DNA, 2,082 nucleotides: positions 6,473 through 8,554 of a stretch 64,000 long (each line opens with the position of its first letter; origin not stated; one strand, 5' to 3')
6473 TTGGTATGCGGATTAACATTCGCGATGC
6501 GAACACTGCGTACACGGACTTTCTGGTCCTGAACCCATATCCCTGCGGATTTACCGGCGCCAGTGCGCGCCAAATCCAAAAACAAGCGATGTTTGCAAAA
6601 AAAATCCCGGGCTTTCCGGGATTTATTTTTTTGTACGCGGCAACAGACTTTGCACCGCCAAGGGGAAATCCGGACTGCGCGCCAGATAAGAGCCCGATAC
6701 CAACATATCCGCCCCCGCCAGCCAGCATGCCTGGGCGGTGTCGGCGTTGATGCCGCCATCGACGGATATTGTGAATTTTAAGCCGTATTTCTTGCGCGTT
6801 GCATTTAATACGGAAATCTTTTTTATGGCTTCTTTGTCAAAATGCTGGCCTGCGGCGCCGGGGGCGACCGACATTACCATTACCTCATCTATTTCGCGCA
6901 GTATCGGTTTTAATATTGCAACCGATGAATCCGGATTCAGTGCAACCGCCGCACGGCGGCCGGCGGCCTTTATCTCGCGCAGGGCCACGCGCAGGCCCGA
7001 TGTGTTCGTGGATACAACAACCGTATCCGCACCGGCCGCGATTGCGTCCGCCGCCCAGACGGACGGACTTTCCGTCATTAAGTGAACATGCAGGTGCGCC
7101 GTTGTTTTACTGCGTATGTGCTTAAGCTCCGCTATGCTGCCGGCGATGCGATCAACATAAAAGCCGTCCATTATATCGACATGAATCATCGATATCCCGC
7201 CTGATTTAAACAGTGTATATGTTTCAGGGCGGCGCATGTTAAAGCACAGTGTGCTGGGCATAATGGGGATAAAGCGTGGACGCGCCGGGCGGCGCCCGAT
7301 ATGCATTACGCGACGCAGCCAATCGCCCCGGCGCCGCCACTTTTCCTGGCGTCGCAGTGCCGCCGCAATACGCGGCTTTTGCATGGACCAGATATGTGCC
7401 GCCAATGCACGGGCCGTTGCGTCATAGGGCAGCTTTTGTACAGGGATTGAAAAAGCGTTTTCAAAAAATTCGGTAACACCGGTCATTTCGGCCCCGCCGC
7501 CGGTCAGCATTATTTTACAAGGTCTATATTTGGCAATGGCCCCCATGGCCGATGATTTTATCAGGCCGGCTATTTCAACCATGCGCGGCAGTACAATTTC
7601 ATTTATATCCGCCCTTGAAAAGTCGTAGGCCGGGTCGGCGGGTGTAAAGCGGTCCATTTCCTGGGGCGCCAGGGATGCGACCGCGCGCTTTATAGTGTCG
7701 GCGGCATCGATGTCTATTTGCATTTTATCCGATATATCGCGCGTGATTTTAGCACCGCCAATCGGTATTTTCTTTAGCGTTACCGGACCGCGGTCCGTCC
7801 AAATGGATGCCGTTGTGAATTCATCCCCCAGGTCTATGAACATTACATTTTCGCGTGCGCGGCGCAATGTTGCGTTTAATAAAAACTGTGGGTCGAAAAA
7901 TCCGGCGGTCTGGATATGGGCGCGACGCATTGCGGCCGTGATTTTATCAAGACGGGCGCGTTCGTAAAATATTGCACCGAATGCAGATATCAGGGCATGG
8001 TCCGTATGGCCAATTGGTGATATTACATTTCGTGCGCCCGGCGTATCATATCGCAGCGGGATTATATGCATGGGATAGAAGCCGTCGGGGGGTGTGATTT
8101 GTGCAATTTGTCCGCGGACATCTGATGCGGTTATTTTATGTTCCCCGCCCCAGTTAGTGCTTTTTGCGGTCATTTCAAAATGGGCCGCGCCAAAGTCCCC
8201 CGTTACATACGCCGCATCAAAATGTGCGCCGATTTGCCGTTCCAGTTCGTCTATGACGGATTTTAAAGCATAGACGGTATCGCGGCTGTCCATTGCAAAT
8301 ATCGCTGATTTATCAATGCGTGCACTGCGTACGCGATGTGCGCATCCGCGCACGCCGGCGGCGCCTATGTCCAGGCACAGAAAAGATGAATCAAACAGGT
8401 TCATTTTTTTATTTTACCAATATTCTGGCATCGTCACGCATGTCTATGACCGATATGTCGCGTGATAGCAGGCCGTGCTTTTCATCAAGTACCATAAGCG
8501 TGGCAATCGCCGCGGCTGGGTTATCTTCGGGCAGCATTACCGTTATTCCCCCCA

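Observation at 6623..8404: FtsA and ribulose-phosphate 3-epimerase encoded as one uninterrupted 593-aa reading frame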

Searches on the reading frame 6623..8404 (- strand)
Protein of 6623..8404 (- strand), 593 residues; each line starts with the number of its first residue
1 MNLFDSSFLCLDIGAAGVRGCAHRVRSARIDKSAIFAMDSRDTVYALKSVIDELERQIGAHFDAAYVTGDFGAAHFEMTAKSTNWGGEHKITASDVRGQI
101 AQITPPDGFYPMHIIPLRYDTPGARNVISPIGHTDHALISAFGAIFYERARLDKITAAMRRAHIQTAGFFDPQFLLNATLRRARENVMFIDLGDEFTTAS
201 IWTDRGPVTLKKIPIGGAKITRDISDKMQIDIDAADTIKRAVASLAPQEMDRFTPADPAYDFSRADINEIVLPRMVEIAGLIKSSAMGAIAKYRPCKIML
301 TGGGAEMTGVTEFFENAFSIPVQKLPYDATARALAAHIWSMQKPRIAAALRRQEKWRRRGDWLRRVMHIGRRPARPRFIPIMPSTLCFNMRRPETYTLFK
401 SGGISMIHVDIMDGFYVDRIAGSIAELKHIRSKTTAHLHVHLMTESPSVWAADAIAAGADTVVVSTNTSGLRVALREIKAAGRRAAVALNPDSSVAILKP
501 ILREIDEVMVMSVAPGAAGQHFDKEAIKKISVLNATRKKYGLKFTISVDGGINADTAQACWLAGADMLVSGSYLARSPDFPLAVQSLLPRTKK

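Call 3: search_protein_families(library=pfam, proteins=[window:6623-8404:-], max_evalue=0.01)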
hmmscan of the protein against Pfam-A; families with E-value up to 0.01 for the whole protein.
window:6623-8404:- (593 aa): 4 families
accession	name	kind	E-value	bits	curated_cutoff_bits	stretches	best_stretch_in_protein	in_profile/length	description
PF00834.25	Ribul_P_3_epim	-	3.4e-42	144.5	21.1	1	394-574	16-197/198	Ribulose-phosphate 3 epimerase family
PF14450.12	FtsA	-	1.5e-12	48.4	31.8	1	189-323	2-108/127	Cell division protein FtsA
PF11104.14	PilM_2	-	2.7e-05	23.7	27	1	184-322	179-302/340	Type IV pilus assembly protein PilM;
PF06723.19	MreB_Mbl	-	0.00029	20.2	27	0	298-324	277-303/327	MreB/Mbl protein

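Call 4: search_protein_families(library=ncbifam, proteins=[window:6623-8404:-], max_evalue=0.01)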
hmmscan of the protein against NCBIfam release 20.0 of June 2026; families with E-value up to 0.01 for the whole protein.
window:6623-8404:- (593 aa): 15 families
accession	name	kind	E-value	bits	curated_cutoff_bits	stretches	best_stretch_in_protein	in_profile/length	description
NF004076.0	PRK05581.1-4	subfamily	7.7e-48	162.6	165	1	394-585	21-213/221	ribulose-phosphate 3-epimerase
TIGR01163.1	rpe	equivalog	8.4e-45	152.7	212.6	1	399-587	21-210/211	ribulose-phosphate 3-epimerase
NF007266.0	PRK09722.1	equivalog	7.2e-38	130.3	271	1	381-572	5-198/230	D-allulose 6-phosphate 3-epimerase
TIGR01174.1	ftsA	equivalog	7.4e-24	84.5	175.85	1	26-323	34-343/371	cell division protein FtsA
NF005944.0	PRK08005.1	equivalog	1.8e-16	60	376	1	393-581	16-201/210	ribulose-phosphate 3 epimerase family protein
NF005986.0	PRK08091.1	equivalog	6.9e-12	45.8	264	1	394-579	29-215/229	ribulose-phosphate 3-epimerase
NF045709.1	Amuc_1101_fam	equivalog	9e-09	34.7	650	1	183-324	176-314/608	Amuc_1101 family PilM-like pilus complex protein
TIGR01175.1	pilM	subfamily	1.6e-07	30.7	133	1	184-331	186-320/348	type IV pilus assembly protein PilM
TIGR03128.2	RuMP_HxlA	equivalog_domain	4.2e-06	26.6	200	1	451-579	68-193/205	3-hexulose-6-phosphate synthase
NF005442.0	PRK07028.1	equivalog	2.7e-05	22.9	593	1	454-580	77-199/430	bifunctional hexulose-6-phosphate synthase/ribonuclease regulator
NF011660.0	PRK15080.1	equivalog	3.9e-05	23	182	1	186-325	142-258/277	ethanolamine utilization protein EutJ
NF009833.0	PRK13307.1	equivalog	0.00055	18.9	274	1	454-589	246-377/392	bifunctional 5,6,7,8-tetrahydromethanopterin hydro-lyase/3-hexulose-6-phosphate synthase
NF010658.0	PRK14057.1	equivalog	0.0012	18.4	530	0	406-577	48-227/254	epimerase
NF041755.1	RuMP_HxlAB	equivalog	0.0066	15.4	500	0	451-574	73-193/391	bifunctional 3-hexulose-6-phosphate synthase/6-phospho-3-hexuloisomerase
NF010539.0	PRK13927.1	subfamily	0.0069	15.3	293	0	186-246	152-218/339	rod shape-determining protein MreB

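Call 6: find_homologous_proteins(query=window:6623-8404:-, max_evalue=0.00001)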
Query window:6623-8404:- (593 aa): 769 proteins with E <= 0.00001 among 8000 candidates; the best 120 are listed.
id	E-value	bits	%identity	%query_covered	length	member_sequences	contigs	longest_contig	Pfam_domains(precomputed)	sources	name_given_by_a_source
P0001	0.0e+0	1325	99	100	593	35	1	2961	PF14450.13,PF00834.26,PF11104.15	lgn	-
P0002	0.0e+0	1178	88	100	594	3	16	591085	PF14450.13,PF00834.26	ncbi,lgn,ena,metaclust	metaclust:\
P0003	0.0e+0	1124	84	100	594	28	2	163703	PF14450.13,PF00834.26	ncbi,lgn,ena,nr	ncbi:MAG: ribulose-phosphate 3-epimerase [Alphaproteobacteria bacterium]|nr:ribulose-phosphate 3-epi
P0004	0.0e+0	1121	83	100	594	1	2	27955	PF14450.13,PF00834.26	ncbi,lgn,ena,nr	ncbi:MAG: hypothetical protein K2I81_02220 [Alphaproteobacteria bacterium]|nr:hypothetical protein [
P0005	0.0e+0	1113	83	100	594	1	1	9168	PF14450.13,PF00834.26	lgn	-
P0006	0.0e+0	1100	82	100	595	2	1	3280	PF14450.13,PF00834.26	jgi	-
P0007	0.0e+0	1090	81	100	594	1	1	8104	PF14450.13,PF00834.26,PF11104.15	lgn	-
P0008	0.0e+0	1087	81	100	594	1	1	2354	PF14450.13,PF00834.26,PF11104.15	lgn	-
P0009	0.0e+0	1086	80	100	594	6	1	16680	PF14450.13,PF00834.26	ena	-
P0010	0.0e+0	1086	80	100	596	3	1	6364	PF14450.13,PF00834.26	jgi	-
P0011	0.0e+0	1081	80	100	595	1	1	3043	PF14450.13,PF00834.26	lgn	-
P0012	0.0e+0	1062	80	100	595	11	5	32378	PF14450.13,PF00834.26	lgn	-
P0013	0.0e+0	1038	76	100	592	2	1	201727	PF14450.13,PF00834.26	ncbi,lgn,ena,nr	ncbi:ribulose-phosphate 3-epimerase [bacterium]|nr:ribulose-phosphate 3-epimerase [bacterium]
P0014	0.0e+0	1031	76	100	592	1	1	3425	PF14450.13,PF00834.26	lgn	-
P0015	0.0e+0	1028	97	81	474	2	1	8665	PF14450.13,PF00834.26,PF11104.15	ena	-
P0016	7.3e-298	1007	80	94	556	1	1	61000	PF14450.13,PF00834.26,PF11104.15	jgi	-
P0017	3.8e-275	932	70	100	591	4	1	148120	PF14450.13,PF00834.26,PF11104.15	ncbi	-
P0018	1.1e-274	931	70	99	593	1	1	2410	PF14450.13,PF00834.26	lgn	-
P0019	1.0e-272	924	68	100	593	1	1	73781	PF14450.13,PF00834.26,PF11104.15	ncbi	-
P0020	2.4e-271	920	69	100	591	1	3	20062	PF14450.13,PF00834.26,PF11104.15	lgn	-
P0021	4.7e-271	919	69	99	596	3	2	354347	PF14450.13,PF00834.26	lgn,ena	-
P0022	7.4e-271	918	70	100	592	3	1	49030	PF14450.13,PF00834.26,PF11104.15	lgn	-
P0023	2.1e-270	917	67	100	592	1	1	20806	PF14450.13,PF00834.26,PF11104.15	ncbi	-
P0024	2.2e-270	917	68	100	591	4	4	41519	PF06723.20,PF14450.13,PF00834.26,PF11104.15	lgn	-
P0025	7.9e-269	911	67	100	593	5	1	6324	PF14450.13,PF00834.26,PF11104.15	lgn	-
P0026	8.9e-268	908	70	99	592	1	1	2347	PF14450.13,PF00834.26,PF11104.15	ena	-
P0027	1.0e-267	908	68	100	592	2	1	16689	PF14450.13,PF00834.26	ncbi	-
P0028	1.2e-267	908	68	99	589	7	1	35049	PF14450.13,PF00834.26,PF11104.15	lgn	-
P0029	7.5e-267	905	67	100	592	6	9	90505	PF14450.13,PF00834.26,PF11104.15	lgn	-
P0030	9.6e-267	905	67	100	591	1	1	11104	PF14450.13,PF00834.26,PF11104.15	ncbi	-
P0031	1.1e-266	904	68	99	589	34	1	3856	PF14450.13,PF00834.26,PF11104.15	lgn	-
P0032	2.2e-266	903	69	99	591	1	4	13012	PF14450.13,PF00834.26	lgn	-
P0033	3.7e-266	903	67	100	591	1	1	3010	PF14450.13,PF00834.26,PF11104.15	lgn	-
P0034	3.8e-266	903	67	100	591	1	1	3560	PF14450.13,PF00834.26,PF11104.15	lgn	-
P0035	2.9e-265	900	68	99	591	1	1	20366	PF14450.13,PF00834.26,PF11104.15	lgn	-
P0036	4.9e-265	899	66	100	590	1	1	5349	PF06723.20,PF14450.13,PF00834.26,PF11104.15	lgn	-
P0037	1.5e-264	897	66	100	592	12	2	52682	PF14450.13,PF00834.26,PF11104.15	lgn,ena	-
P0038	2.5e-264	897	66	100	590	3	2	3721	PF06723.20,PF14450.13,PF00834.26,PF11104.15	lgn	-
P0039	5.6e-264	895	67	100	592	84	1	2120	PF14450.13,PF00834.26,PF11104.15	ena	-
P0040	1.7e-263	894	69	100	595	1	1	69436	PF06723.20,PF14450.13,PF00834.26,PF11104.15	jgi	-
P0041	2.3e-263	893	66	100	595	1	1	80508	PF14450.13,PF00834.26,PF11104.15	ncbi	-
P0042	4.8e-263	892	68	100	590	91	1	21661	PF14450.13,PF00834.26,PF11104.15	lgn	-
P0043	6.5e-263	892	66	100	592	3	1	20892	PF14450.13,PF00834.26,PF11104.15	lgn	-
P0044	8.1e-263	892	67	99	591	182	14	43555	PF14450.13,PF00834.26,PF11104.15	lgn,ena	-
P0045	1.3e-262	891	66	99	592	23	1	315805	PF14450.13,PF00834.26,PF11104.15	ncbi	-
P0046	2.3e-262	890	65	100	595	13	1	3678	PF14450.13,PF00834.26,PF11104.15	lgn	-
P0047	1.1e-261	888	67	99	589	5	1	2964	PF14450.13,PF00834.26,PF11104.15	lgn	-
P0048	1.2e-261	888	65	100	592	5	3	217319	PF14450.13,PF00834.26,PF11104.15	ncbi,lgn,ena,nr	ncbi:MAG: ribulose-phosphate 3-epimerase [Alphaproteobacteria bacterium]|nr:ribulose-phosphate 3-epi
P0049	2.2e-261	887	65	100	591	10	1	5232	PF14450.13,PF00834.26,PF11104.15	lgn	-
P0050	1.4e-260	884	65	100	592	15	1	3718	PF14450.13,PF00834.26,PF11104.15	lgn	-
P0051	1.7e-260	884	66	100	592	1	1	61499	PF14450.13,PF00834.26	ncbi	-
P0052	2.0e-260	884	68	99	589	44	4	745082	PF14450.13,PF00834.26,PF11104.15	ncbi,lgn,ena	-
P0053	4.8e-260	882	66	100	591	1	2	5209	PF14450.13,PF00834.26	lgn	-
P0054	5.4e-260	882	65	99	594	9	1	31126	PF06723.20,PF14450.13,PF00834.26,PF11104.15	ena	-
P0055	6.3e-260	882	65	99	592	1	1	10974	PF14450.13,PF00834.26,PF11104.15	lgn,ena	-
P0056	6.9e-260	882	65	99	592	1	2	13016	PF14450.13,PF00834.26,PF11104.15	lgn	-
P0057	1.2e-259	881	65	99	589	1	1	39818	PF14450.13,PF00834.26,PF11104.15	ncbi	-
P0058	1.2e-259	881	66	99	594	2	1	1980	PF14450.13,PF00834.26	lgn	-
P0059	1.3e-259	881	65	99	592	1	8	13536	PF14450.13,PF00834.26,PF11104.15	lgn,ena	-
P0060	1.6e-259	881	65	99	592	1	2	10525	PF14450.13,PF00834.26,PF11104.15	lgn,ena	-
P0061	1.8e-259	881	65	99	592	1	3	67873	PF14450.13,PF00834.26,PF11104.15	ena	-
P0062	1.8e-259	881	65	99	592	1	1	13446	PF14450.13,PF00834.26,PF11104.15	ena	-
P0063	2.4e-259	880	65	99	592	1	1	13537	PF14450.13,PF00834.26,PF11104.15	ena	-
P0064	2.6e-259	880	64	100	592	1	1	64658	PF06723.20,PF14450.13,PF00834.26,PF11104.15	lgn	-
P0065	2.9e-259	880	65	99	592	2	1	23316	PF14450.13,PF00834.26,PF11104.15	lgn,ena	-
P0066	2.9e-259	880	65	99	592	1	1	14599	PF14450.13,PF00834.26,PF11104.15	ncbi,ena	-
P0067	2.9e-259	880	65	100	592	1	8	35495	PF14450.13,PF00834.26,PF11104.15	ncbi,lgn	-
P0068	2.9e-259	880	65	99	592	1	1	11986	PF14450.13,PF00834.26,PF11104.15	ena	-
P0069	3.1e-259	880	65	99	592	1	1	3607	PF14450.13,PF00834.26,PF11104.15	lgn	-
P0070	3.2e-259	880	65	99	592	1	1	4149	PF14450.13,PF00834.26,PF11104.15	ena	-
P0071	3.2e-259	880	65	99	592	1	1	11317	PF14450.13,PF00834.26,PF11104.15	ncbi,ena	-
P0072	3.3e-259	880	65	99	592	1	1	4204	PF14450.13,PF00834.26,PF11104.15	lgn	-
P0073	3.4e-259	880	65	99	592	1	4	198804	PF14450.13,PF00834.26,PF11104.15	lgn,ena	-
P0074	3.7e-259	880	65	99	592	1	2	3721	PF14450.13,PF00834.26,PF11104.15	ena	-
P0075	3.9e-259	879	65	99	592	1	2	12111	PF14450.13,PF00834.26,PF11104.15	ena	-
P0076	4.1e-259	879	65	99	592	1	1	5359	PF14450.13,PF00834.26,PF11104.15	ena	-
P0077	4.3e-259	879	65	99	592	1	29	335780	PF14450.13,PF00834.26,PF11104.15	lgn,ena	-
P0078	4.3e-259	879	65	99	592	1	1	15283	PF14450.13,PF00834.26,PF11104.15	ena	-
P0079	4.5e-259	879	65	99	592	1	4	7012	PF14450.13,PF00834.26,PF11104.15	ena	-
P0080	4.7e-259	879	65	99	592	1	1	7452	PF14450.13,PF00834.26,PF11104.15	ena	-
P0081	4.7e-259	879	65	99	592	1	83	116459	PF14450.13,PF00834.26,PF11104.15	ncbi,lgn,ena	-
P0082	4.8e-259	879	65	99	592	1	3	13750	PF14450.13,PF00834.26,PF11104.15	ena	-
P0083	4.8e-259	879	65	99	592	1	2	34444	PF14450.13,PF00834.26,PF11104.15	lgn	-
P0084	5.0e-259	879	65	99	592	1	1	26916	PF14450.13,PF00834.26,PF11104.15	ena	-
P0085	5.3e-259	879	65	99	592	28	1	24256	PF06723.20,PF14450.13,PF00834.26,PF11104.15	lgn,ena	-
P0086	5.4e-259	879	65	99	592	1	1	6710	PF14450.13,PF00834.26,PF11104.15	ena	-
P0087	5.8e-259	879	65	99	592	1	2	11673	PF14450.13,PF00834.26,PF11104.15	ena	-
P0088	5.9e-259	879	65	99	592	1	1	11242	PF14450.13,PF00834.26,PF11104.15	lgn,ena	-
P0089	6.1e-259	879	65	99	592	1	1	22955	PF14450.13,PF00834.26,PF11104.15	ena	-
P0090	6.1e-259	879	65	99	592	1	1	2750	PF14450.13,PF00834.26,PF11104.15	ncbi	-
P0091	6.5e-259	879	65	99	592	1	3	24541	PF14450.13,PF00834.26,PF11104.15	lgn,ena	-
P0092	6.5e-259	879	65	99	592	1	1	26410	PF14450.13,PF00834.26,PF11104.15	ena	-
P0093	6.6e-259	879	65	99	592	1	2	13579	PF14450.13,PF00834.26,PF11104.15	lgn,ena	-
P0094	6.9e-259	879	65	99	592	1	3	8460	PF14450.13,PF00834.26,PF11104.15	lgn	-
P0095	7.0e-259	879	65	99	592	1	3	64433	PF14450.13,PF00834.26,PF11104.15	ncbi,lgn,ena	-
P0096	7.2e-259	879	65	100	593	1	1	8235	PF14450.13,PF00834.26,PF11104.15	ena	-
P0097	7.2e-259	879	65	99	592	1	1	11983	PF14450.13,PF00834.26,PF11104.15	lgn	-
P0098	7.3e-259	879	65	99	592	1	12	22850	PF14450.13,PF00834.26,PF11104.15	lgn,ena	-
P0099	8.2e-259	878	64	99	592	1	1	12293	PF14450.13,PF00834.26,PF11104.15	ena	-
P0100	8.4e-259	878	65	99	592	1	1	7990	PF14450.13,PF00834.26,PF11104.15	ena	-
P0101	8.6e-259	878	65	99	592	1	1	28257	PF14450.13,PF00834.26,PF11104.15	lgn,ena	-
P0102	8.7e-259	878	65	99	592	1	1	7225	PF14450.13,PF00834.26,PF11104.15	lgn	-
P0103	8.7e-259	878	65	99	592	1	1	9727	PF14450.13,PF00834.26,PF11104.15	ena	-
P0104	9.6e-259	878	65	99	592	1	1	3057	PF14450.13,PF00834.26,PF11104.15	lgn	-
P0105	1.0e-258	878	64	100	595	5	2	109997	PF14450.13,PF00834.26,PF11104.15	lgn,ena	-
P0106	1.2e-258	878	65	99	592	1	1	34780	PF14450.13,PF00834.26,PF11104.15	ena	-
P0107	1.2e-258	878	65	99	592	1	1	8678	PF14450.13,PF00834.26,PF11104.15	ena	-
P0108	1.2e-258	878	65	99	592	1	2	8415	PF14450.13,PF00834.26,PF11104.15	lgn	-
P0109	1.6e-258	877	65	99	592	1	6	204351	PF14450.13,PF00834.26,PF11104.15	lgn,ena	-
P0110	1.7e-258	877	65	99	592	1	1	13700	PF14450.13,PF00834.26,PF11104.15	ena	-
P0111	1.8e-258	877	65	99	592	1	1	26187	PF14450.13,PF00834.26,PF11104.15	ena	-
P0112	1.9e-258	877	65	100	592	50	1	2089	PF06723.20,PF14450.13,PF00834.26,PF11104.15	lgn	-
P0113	1.9e-258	877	65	99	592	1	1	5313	PF14450.13,PF00834.26,PF11104.15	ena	-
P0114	2.1e-258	877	65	99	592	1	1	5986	PF14450.13,PF00834.26,PF11104.15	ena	-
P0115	2.2e-258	877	64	99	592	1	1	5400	PF14450.13,PF00834.26,PF11104.15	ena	-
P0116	2.2e-258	877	64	99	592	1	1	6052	PF14450.13,PF00834.26,PF11104.15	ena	-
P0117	2.3e-258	877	65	99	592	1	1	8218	PF14450.13,PF00834.26,PF11104.15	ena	-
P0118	3.0e-258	876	65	99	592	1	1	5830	PF14450.13,PF00834.26,PF11104.15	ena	-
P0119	3.9e-258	876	65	99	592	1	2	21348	PF14450.13,PF00834.26,PF11104.15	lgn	-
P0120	4.4e-258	876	65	99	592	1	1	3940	PF14450.13,PF00834.26,PF11104.15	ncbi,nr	ncbi:MAG: ribulose-phosphate 3-epimerase [Alphaproteobacteria bacterium]|nr:ribulose-phosphate 3-epi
